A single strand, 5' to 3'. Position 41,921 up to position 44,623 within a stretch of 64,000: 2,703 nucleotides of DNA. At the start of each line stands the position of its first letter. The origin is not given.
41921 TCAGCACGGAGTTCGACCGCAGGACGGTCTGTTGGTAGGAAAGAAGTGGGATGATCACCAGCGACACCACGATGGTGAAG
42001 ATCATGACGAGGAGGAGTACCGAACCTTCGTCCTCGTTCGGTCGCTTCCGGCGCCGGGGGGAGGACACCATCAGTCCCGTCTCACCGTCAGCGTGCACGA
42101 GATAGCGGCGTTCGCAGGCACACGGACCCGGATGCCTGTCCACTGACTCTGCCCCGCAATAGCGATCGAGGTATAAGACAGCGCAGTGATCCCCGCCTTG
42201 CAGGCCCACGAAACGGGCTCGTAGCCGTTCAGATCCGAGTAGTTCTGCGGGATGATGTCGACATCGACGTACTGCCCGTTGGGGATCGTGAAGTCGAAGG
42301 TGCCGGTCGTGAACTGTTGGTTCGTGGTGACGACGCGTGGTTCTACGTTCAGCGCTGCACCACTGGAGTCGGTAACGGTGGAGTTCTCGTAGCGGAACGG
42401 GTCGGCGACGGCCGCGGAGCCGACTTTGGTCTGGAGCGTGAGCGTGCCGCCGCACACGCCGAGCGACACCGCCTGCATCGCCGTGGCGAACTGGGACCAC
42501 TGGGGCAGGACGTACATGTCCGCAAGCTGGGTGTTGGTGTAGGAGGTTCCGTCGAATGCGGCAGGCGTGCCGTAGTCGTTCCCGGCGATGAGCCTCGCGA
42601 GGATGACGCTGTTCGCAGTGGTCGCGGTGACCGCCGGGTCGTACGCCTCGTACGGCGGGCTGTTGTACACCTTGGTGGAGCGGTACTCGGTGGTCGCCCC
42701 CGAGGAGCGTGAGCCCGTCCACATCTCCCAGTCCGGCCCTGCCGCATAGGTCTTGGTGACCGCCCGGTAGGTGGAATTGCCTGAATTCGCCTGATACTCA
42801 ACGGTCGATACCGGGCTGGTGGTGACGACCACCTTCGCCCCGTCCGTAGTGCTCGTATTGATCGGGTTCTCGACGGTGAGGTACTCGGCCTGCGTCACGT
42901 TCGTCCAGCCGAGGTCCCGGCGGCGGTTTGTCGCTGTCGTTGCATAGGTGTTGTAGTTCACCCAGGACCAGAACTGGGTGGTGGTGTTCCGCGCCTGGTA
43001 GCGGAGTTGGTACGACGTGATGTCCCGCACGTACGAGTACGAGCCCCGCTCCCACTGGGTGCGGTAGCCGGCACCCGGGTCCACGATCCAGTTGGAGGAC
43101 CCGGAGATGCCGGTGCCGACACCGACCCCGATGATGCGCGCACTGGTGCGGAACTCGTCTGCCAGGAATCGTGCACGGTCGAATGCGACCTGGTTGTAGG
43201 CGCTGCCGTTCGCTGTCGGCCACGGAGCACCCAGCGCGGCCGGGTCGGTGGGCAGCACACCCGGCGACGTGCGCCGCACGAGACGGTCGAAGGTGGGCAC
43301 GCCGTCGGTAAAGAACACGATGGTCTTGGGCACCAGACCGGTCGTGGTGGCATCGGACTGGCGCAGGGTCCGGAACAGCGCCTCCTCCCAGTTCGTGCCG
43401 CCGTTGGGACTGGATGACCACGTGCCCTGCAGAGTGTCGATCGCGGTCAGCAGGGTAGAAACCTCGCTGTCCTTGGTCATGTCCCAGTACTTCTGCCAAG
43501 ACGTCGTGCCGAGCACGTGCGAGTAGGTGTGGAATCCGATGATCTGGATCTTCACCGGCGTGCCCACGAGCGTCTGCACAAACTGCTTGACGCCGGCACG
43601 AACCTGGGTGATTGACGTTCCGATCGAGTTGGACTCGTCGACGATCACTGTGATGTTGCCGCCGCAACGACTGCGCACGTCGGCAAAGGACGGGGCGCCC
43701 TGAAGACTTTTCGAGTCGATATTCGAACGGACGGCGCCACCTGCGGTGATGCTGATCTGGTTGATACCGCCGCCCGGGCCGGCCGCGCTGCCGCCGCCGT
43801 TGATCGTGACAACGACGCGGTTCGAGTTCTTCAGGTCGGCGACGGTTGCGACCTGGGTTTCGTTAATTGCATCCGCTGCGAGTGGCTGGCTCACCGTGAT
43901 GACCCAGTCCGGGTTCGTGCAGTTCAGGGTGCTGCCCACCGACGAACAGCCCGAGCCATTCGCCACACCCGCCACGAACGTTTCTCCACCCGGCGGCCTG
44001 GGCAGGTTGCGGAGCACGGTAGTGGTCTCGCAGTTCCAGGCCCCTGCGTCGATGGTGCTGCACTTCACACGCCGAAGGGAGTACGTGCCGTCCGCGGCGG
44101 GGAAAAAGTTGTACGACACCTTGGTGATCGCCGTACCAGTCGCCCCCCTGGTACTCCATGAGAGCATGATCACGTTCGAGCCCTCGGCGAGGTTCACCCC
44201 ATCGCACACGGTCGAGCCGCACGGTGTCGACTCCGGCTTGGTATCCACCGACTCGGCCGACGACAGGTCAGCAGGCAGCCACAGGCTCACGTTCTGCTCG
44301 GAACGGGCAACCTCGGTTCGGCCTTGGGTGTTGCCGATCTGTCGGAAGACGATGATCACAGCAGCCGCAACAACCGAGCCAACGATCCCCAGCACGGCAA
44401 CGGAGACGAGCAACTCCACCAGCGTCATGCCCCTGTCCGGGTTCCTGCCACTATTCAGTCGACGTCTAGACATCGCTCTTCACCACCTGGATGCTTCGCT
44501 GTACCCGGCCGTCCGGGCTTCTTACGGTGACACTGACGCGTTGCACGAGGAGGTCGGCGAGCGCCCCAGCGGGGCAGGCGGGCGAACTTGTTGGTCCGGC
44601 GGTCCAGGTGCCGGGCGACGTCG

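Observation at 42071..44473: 800-aa modular pilin: a prepilin N-terminus grafted onto a vWA/MIDAS domain plus a large unassigned C-terminal region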

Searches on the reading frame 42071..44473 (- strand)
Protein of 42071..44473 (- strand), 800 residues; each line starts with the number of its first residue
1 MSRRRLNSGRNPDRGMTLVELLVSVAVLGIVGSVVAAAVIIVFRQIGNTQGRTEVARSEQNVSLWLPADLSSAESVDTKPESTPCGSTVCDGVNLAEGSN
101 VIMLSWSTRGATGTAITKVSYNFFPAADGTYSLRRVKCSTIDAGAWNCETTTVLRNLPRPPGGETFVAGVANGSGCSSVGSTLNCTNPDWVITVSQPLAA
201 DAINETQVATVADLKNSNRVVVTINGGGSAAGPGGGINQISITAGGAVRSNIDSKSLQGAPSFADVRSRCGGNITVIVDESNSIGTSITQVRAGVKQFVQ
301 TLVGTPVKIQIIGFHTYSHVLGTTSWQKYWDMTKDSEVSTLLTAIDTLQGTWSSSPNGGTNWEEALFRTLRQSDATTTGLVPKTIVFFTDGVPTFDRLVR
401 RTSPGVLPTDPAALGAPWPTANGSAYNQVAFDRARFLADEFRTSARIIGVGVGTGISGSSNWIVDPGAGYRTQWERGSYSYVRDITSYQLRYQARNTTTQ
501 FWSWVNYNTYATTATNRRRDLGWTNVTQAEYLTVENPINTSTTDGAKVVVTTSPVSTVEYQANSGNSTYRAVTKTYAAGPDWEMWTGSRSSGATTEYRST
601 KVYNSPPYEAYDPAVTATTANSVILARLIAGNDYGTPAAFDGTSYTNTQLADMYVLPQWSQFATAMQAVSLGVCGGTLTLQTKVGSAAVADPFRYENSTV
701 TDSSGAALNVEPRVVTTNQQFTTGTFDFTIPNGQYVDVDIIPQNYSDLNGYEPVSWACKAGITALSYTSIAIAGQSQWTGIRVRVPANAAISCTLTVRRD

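Call 3: search_protein_families(library=pfam, proteins=[window:42071-44473:-], max_evalue=0.1)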
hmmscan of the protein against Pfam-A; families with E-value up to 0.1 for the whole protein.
window:42071-44473:- (800 aa): 3 families
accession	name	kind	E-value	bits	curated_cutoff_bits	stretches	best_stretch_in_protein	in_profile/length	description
PF00092.34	VWA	-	4.9e-10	40.4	23.8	1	273-395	1-117/174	von Willebrand factor type A domain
PF07963.17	N_methyl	-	2.4e-06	27.3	21.2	1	11-35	2-26/27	Prokaryotic N-terminal methylation motif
PF13519.12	VWA_2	-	2.7e-06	28.4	27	1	276-391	3-106/107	von Willebrand factor type A domain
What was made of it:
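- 44258..44428 (-): Mature N-terminus and long alpha-1 helix (residues 16-72) with Glu+5 (E20). This is the filament-assembly helix. Pfam N_methyl 11-35 (call 3).
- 43082..43666 (-): vWA domain, first part (residues 270-464; beta1 to beta5). It holds the MIDAS residues DxSxS 279-283, T360 and D390, and a long loop at 393-426. Pfam VWA 273-395 (call 3).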

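Call 4: search_protein_families(library=ncbifam, proteins=[window:42071-44473:-], max_evalue=0.1)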
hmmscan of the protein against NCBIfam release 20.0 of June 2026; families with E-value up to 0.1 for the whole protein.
window:42071-44473:- (800 aa): 4 families
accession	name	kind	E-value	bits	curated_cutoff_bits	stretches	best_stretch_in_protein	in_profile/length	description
TIGR02532.1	IV_pilin_GFxxxE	domain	2.4e-05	24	16.3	1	14-35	2-23/24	prepilin-type N-terminal cleavage/methylation domain-containing protein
TIGR03788.1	marine_srt_targ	equivalog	0.0002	19.9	551.65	1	262-391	262-379/629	marine proteobacterial sortase target protein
TIGR02599.1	TIGR02599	subfamily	0.00091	18.6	256.5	1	15-62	1-48/361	Verru_Chthon cassette protein C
NF041775.1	typeIV_PilA_Myxo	equivalog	0.02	14.8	400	0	12-38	8-35/214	type IV pilin protein PilA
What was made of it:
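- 44258..44428 (-): TIGR02532 (call 4).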

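Call 5: search_solved_structures(query=window:42071-44473:-, max_evalue=10, show_alignments=3)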
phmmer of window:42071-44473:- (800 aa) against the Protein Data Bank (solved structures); distinct sequences matched with E-value up to 10: 1.
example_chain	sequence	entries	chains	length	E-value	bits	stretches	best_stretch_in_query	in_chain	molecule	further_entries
9egp_A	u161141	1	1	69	0.13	13.8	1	11-62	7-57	Geopilin domain 1 protein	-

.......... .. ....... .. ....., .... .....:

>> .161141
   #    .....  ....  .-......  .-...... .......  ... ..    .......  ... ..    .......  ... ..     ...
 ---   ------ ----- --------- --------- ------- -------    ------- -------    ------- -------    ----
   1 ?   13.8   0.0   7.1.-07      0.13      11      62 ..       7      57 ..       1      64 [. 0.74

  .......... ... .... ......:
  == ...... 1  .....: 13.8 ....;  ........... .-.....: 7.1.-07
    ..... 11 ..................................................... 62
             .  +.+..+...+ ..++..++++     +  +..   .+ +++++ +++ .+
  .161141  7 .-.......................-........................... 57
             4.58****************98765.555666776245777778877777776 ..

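Call 6: find_homologous_proteins(query=window:42071-44473:-, max_evalue=0.001)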
Query window:42071-44473:- (800 aa): 193 proteins with E <= 0.001 among 8000 candidates; the best 120 are listed.
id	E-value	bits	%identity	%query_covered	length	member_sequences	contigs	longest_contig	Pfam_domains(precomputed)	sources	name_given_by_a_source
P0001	0.0e+0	1740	100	98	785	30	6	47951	PF00092.35,PF13519.13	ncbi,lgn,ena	-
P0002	0.0e+0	1516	83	100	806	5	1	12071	PF00092.35,PF13519.13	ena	-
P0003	0.0e+0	1439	78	100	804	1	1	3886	PF13768.13,PF00092.35,PF13519.13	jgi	-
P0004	0.0e+0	1427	78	98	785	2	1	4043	PF13768.13,PF00092.35,PF13519.13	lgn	-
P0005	0.0e+0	1300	71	98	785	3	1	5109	PF00092.35,PF13519.13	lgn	-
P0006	0.0e+0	1293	70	98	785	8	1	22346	PF00092.35,PF13519.13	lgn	-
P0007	0.0e+0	1254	71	98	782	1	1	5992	PF00092.35,PF13519.13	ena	-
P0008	0.0e+0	1222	69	98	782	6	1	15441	PF00092.35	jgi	-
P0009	0.0e+0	1145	63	99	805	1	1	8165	PF00092.35,PF13519.13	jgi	jgi:prepilin-type N-terminal cleavage/methylation domain-containing protein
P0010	0.0e+0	1108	61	99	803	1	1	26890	PF07963.18,PF00092.35,PF13519.13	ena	-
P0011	0.0e+0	1086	60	99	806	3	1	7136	PF00092.35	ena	-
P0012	0.0e+0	1082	60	99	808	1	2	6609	PF00092.35,PF13519.13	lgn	-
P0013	0.0e+0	1078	59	99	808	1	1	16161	PF00092.35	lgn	-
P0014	0.0e+0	1071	60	99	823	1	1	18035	PF00092.35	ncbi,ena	-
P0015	0.0e+0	1069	60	99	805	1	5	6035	PF00092.35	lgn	-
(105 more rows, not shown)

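Call 19: search_solved_structures(query=A1, max_evalue=1, show_alignments=2)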
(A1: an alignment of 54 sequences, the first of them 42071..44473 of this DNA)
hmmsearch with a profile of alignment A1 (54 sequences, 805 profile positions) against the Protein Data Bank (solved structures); distinct sequences matched with E-value up to 1: 5.
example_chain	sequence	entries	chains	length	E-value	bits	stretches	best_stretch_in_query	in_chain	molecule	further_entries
9egp_A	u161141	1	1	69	0.055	15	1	10-35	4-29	Geopilin domain 1 protein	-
7tgg_A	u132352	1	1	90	0.12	13.9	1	9-35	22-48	Geopilin domain 1 protein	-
2xgg_A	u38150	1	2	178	0.17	13.4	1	275-397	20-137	MICRONEME PROTEIN 2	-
4oku_A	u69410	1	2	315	0.21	13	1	275-397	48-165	Micronemal protein MIC2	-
4okr_A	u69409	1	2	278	0.25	12.8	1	275-397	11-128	Micronemal protein MIC2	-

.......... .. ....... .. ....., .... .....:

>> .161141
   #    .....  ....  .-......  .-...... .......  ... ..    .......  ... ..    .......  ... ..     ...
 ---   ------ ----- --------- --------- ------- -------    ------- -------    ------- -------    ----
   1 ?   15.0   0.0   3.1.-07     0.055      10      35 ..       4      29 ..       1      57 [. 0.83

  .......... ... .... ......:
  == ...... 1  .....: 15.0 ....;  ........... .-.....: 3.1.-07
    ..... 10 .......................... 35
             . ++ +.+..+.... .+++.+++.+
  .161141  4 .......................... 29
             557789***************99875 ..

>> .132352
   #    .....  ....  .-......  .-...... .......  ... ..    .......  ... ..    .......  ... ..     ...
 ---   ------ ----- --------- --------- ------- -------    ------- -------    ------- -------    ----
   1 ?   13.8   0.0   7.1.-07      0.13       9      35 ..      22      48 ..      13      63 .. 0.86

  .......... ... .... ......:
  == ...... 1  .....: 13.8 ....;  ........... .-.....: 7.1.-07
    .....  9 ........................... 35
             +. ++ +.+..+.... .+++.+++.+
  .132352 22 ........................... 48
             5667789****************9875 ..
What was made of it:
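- On S. sanguinis PilB family (orthologue): PilB chains are absent from the phmmer and profile searches of PDB at E<=10 and E<=1 (calls 5, 19).
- Closest known: Streptococcus sanguinis PilB. Different: No sequence similarity beyond the generic vWA signature (calls 5, 19), so this is probably an independent graft.
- PilB is absent from the PDB sequence searches (calls 5, 19).
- Tried and rejected: PilB did not appear (calls 5, 19).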

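Call 20: search_protein_representatives(protein=window:42071-44473:-)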
Query: 800 residues. Proteins with E-value up to 0.001 (for the whole library): 670; up to 1e-10: 267; up to 1e-30: 137. The best 150 are listed.
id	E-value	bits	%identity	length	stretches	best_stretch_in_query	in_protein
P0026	1.8e-290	982.2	58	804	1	16-798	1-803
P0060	5.1e-232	788.9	54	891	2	9-512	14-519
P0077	1.2e-189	648.7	49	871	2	11-490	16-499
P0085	2.4e-179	614.7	48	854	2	11-494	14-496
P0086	1.4e-177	608.9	46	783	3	74-547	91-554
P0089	2.8e-173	594.7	48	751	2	11-484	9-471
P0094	6.9e-161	553.7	44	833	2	9-478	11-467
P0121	1.0e-160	553.1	46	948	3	179-528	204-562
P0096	9.8e-159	546.6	46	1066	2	8-576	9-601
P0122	1.3e-158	546.2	46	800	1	8-798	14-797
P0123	2.8e-155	535.2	44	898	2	3-609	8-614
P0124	3.7e-152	524.8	48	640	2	1-461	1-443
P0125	3.0e-150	518.5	45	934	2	22-525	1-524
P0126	2.7e-148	512.1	44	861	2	3-484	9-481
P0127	3.0e-148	511.9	43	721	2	8-520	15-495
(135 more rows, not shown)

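Call 22: find_related_loci(query=A1, collection=genome_contigs, flank=8000)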
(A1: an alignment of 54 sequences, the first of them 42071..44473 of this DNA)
Query A1 (800 aa) in genome_contigs; peptide patterns used: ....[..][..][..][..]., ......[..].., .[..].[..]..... (x = any residue, [..] = any of these).
159 stretches matched a pattern; 135 encode a relative of the query (tblastn E <= 1e-3); the best 80 are kept; 79 distinct loci.
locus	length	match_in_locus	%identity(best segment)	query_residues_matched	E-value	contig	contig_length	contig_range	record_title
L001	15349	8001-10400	98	1-800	0e+0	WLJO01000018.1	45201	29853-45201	MAG: Actinomycetota bacterium isolate UFOp-RH-15aug16-100 RH-15aug16-100-c18, whole genome shotgun sequence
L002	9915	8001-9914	83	3-643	0e+0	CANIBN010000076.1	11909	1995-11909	MAG: Acidimicrobiales bacterium isolate RE-9nov16-243 genome assembly, contig: RE-9nov16-C13035, whole genome shotgun se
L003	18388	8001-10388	60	10-799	0e+0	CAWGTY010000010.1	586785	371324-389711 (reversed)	MAG: uncultured Acidimicrobiaceae bacterium isolate MFD09779.bin.1.277 genome assembly, contig: contig_43554, whole geno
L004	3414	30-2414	60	10-799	0e+0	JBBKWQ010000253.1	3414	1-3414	MAG: Ilumatobacteraceae bacterium isolate metabat_bins.272 k119_1515138, whole genome shotgun sequence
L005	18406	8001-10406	57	1-799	0e+0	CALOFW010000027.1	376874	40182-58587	MAG: Ilumatobacteraceae bacterium isolate LOGT_bin.0210 genome assembly, contig: contig_10767, whole genome shotgun sequ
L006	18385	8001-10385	57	16-799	0e+0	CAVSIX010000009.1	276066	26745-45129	MAG: Ilumatobacteraceae bacterium isolate MFD01721.bin.2.211 genome assembly, contig: contig_44933, whole genome shotgun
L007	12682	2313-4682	58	4-800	0e+0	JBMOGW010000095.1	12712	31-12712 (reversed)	MAG: Ilumatobacteraceae bacterium isolate Deming_bin.316 contig14429, whole genome shotgun sequence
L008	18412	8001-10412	55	1-799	0e+0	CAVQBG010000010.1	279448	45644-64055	MAG: Ilumatobacteraceae bacterium isolate MFD09964.bin.1.297 genome assembly, contig: contig_27167, whole genome shotgun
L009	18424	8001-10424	56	2-799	0e+0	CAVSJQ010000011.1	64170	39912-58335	MAG: Ilumatobacteraceae bacterium isolate MFD01721.bin.1.328 genome assembly, contig: contig_30354, whole genome shotgun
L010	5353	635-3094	56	13-799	0e+0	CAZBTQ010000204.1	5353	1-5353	MAG TPA_asm: uncultured Iamiaceae bacterium isolate SRP344714_co2_245 genome assembly, contig: NODE_40091_length_5353_co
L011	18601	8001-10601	50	10-799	0e+0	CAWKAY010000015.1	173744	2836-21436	MAG: uncultured Acidimicrobiaceae bacterium isolate MFD09779.bin.1.222 genome assembly, contig: contig_91076, whole geno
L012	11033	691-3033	55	13-799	0e+0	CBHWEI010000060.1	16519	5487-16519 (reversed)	MAG TPA_asm: uncultured Acidimicrobiaceae bacterium isolate ERR14722425_metabat2_9 genome assembly, contig: ERZ27336817.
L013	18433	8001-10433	53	1-799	0e+0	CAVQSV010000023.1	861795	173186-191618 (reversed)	MAG: Ilumatobacteraceae bacterium isolate MFD09964.bin.2.183 genome assembly, contig: contig_7769, whole genome shotgun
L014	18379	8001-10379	56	13-797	0e+0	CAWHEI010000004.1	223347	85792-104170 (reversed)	MAG: Ilumatobacteraceae bacterium isolate MFD00905.bin.1.257 genome assembly, contig: contig_22317, whole genome shotgun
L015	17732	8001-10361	70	13-799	0e+0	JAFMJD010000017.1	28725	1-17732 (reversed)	MAG: Actinomycetota bacterium isolate DEBay_Sum019D_L_G_128 NODE_1165_length_28725_cov_7.449145, whole genome shotgun se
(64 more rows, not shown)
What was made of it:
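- Colinear full-length relatives occur at 135 genome loci and among 193 or more database proteins, many covering 98-100% of the query (calls 6, 22).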

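Call 25: predict_structure(alignment_id=A1)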
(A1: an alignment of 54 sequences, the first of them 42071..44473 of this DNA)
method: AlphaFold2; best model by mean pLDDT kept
length: 800 residues; sequences in the alignment: 54
mean_pLDDT: 81.8   pTM: 0.56
mean pLDDT of the five models: 81.8, 80.7, 79.9, 79.7, 78.2
residues with pLDDT >= 90: 353; 70-90: 308; 50-70: 58; < 50: 81
segments of 3 or more residues with pLDDT < 50: 1-16, 43-52, 211-219, 229-267
pLDDT, mean of each block of 10 residues (from residue 1): 39 52 75 62 44 55 68 76 89 91 82 84 86 91 87 80 82 80 80 60 51 47 54 41 36 34 46 93 94 95 92 96 94 93 96 87 96 89 94 94 88 86 91 93 90 94 91 93 92 88 90 90 90 80 84 93 90 89 87 87 89 94 95 89 84 91 92 88 89 89 85 85 86 85 80 92 92 86 89 91
secondary structure, 60 per line:
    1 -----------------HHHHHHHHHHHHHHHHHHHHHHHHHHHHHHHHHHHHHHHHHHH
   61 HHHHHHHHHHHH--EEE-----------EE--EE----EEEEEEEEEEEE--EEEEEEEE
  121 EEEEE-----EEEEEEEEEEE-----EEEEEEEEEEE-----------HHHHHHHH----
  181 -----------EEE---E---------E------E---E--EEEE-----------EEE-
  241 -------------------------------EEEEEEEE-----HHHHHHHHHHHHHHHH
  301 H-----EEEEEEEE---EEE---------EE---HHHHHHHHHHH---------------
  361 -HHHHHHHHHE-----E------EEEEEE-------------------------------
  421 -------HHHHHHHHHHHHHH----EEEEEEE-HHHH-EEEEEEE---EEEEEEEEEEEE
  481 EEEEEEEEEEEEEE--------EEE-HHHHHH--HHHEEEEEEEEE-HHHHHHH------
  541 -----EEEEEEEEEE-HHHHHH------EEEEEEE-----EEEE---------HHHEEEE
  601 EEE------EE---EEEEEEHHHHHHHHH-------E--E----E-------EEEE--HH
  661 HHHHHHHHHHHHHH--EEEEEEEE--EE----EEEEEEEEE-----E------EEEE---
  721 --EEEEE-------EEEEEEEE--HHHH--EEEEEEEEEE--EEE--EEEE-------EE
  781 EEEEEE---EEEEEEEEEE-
elements in order (helices of 4 or more, strands of 3 or more residues): H18-72 E75-77 E99-110 E113-125 E131-141 E147-157 H169-176 E192-194 E222-225 E237-239 E272-279 H285-301 E307-314 E318-320 H335-345 H362-370 E384-389 H428-441 E446-452 H454-457 E459-465 E469-494 E503-505 H507-512 E518-526 H528-534 E546-555 H557-562 E569-575 E581-584 E597-603 E615-620 H621-629 E653-656 H659-674 E677-684 E693-701 E714-717 E723-727 E735-742 H745-748 E751-760 E763-765 E768-771 E779-786 E790-799
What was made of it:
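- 44258..44428 (-): AF2 helix 18-72 (call 25).
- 43874..44257 (-): Globular pilin module (residues 73-200): a four-stranded antiparallel sheet (99-157) plus conserved Cys pairs. AF2 strands 99-110, 113-125, 131-141 and 147-157, pLDDT 80-91 (call 25).
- On Type IV pilin (class III signal peptide protein): The AF2 model has helix 18-72 and four strands at 99-157, pLDDT 80-91 (call 25).
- AF2 gives a 55-residue alpha-1 helix plus a four-stranded sheet (call 25). AF2 gives continuous, confident domains (call 25).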

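Call 28: fold_search(model_id=the predicted structure, library=pdb)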
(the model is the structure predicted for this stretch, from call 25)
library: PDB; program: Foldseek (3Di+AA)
matches with E <= 10: 890; with E <= 0.001: 103
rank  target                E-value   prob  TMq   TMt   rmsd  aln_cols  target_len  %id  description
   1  6m3y                  3.2e-08  1.00  0.16  0.16  70.2       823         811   10  Crystal structure of pilus adhesin, SpaC from Lactobacillus rhamnosus GG - open conformation (released 2020-07-29)
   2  6m48_B                6.8e-08  1.00  0.17  0.17  51.5       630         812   11  Crystal structure of pilus adhesin, SpaC from Lactobacillus rhamnosus GG - P21212 form (released 2020-07-29)
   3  6m48_A                9.9e-08  1.00  0.17  0.17  54.0       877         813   11  Crystal structure of pilus adhesin, SpaC from Lactobacillus rhamnosus GG - P21212 form (released 2020-07-29)
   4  9das_A                1.8e-06  1.00  0.18  0.49   8.7       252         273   17  Crystal structure of vWFA domain from large adhesion protein of Aeromonas hydrophila (released 2025-05-14)
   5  4cnb_A                5.5e-06  1.00  0.15  0.30   5.5       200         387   16  Structure of proximal thread matrix protein 1 (PTMP1) from the mussel byssus - Crystal form 2 (released 2014-03-12)
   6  2i6s_A                1.2e-05  1.00  0.14  0.21   6.9       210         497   16  Complement component C2a (released 2006-10-17)
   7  7ba2_A                1.3e-05  1.00  0.16  0.28  14.9       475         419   11  D319A mutant of the PilB minor pilin from Streptococcus sanguinis (released 2021-04-28)
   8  6to1                  1.5e-05  0.98  0.15  0.20  48.5       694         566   10  Crystal structure of three N-terminal domains of the type V pili tip protein Mfa5 from Porphyromonas gingivalis (released 2020-12-02)
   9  9c4f_I                1.6e-05  1.00  0.15  0.57   5.2       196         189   15  Infectious B19V capsid (released 2024-10-16)
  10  4ihk                  2.0e-05  1.00  0.15  0.56   4.3       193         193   14  Crystal structure of the Collagen VI alpha3 N5 domain R1061Q (released 2013-12-18)
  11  1atz_B                2.9e-05  1.00  0.15  0.54   5.1       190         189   13  HUMAN VON WILLEBRAND FACTOR A3 DOMAIN (released 1998-02-25)
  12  4f1j_A                3.1e-05  1.00  0.15  0.53   5.7       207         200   13  Crystal structure of the MG2+ loaded VWA domain of plasmodium falciparum trap protein (released 2013-01-30)
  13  4fx5                  4.0e-05  1.00  0.16  0.29  16.9       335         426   14  von Willebrand factor type A from Catenulispora acidiphila (released 2012-07-18)
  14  2odq_A                4.5e-05  1.00  0.14  0.22   6.3       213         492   14  Complement component C2a, the catalytic fragment of C3- and C5-convertase of human complement (released 2007-02-06)
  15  4hqk_B                4.7e-05  1.00  0.14  0.51   5.9       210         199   13  Crystal structure of Plasmodium falciparum TRAP, P4212 form (released 2012-12-26)
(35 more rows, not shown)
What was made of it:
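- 43082..43666 (-): Foldseek vWA hits with probability 1.0 (call 28).
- On Type IV pilin (class III signal peptide protein): Foldseek aligns 475 columns with the pilin-plus-vWA protein PilB 7ba2_A (call 28).
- On vWA domain with MIDAS: Foldseek gives probability 1.0 to more than 40 solved vWA/I-domains, with TMt up to 0.57 (call 28).
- On S. sanguinis PilB family (orthologue): Foldseek identity is 11% (call 28).
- Closest known: Streptococcus sanguinis PilB. Same: Foldseek match to 7ba2_A, E 1.3e-5 (call 28).
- Closest known: Sortase-assembled pilus tip adhesins with vWA heads. Same: SpaC is the best overall structural match (E 3e-8, call 28).
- Foldseek gives probability 1.0 to vWA domains, with SpaC tip adhesin on top (E 3e-8), PilB 7ba2_A at E 1.3e-5, and the Mfa5 tip protein (call 28). 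vWA/MIDAS heads are typical of adhesins on three other pilus types: sortase pili, type V pili and S. sanguinis T4P (call 28).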
